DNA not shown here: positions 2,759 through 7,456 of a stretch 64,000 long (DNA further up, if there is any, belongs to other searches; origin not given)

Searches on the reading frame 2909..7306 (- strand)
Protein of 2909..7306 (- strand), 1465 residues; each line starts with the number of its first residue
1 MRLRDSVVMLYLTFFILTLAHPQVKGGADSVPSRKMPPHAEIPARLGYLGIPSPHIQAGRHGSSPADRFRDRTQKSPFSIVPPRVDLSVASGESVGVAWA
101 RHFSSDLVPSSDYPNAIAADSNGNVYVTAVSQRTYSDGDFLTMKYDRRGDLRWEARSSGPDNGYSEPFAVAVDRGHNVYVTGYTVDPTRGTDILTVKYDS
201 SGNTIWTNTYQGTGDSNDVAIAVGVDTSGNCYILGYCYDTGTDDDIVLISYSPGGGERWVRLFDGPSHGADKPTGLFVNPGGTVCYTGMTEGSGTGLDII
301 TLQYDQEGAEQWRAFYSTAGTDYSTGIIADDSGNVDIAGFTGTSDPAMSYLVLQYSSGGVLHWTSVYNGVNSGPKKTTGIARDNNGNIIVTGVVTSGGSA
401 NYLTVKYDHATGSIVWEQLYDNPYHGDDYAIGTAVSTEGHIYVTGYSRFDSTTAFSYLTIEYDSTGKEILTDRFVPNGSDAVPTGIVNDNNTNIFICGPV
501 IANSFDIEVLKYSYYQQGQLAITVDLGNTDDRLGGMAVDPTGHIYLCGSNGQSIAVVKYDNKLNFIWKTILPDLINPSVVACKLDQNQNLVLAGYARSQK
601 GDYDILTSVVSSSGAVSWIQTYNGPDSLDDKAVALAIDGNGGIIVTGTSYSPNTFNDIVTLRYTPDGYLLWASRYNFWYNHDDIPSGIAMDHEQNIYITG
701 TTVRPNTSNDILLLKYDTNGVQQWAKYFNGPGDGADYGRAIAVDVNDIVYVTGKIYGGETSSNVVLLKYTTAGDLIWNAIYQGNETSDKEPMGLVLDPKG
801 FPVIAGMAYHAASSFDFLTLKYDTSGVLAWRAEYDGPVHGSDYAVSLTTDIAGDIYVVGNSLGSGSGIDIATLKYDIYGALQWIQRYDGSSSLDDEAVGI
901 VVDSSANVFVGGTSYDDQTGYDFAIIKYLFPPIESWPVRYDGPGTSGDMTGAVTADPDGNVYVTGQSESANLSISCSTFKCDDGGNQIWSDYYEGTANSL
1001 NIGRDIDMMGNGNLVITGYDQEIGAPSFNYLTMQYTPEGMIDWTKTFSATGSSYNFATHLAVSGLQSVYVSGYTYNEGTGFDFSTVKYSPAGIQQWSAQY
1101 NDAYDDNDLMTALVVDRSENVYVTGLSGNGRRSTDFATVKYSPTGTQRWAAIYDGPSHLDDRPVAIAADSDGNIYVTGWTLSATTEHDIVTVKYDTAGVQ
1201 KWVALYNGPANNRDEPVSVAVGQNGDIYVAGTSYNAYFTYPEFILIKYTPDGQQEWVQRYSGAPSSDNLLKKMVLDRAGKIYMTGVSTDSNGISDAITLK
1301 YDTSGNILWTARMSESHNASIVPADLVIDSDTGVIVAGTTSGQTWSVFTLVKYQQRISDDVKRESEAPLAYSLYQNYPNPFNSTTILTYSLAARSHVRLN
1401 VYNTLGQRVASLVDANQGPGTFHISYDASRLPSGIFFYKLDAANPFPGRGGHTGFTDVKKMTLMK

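Call 60: search_protein_families(library=pfam, max_evalue=0.00001, proteins=[window:2909-7306:-])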
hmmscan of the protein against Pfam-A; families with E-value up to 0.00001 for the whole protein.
window:2909-7306:- (1465 aa): 2 families
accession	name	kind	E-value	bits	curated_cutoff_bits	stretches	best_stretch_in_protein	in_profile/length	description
PF06739.17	SBBP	-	5.2e-46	154.7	20.5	0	1162-1182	14-34/38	Beta-propeller repeat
PF18962.6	Por_Secre_tail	-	9.9e-07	29.4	27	1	1377-1443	2-65/75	Secretion system C-terminal sorting domain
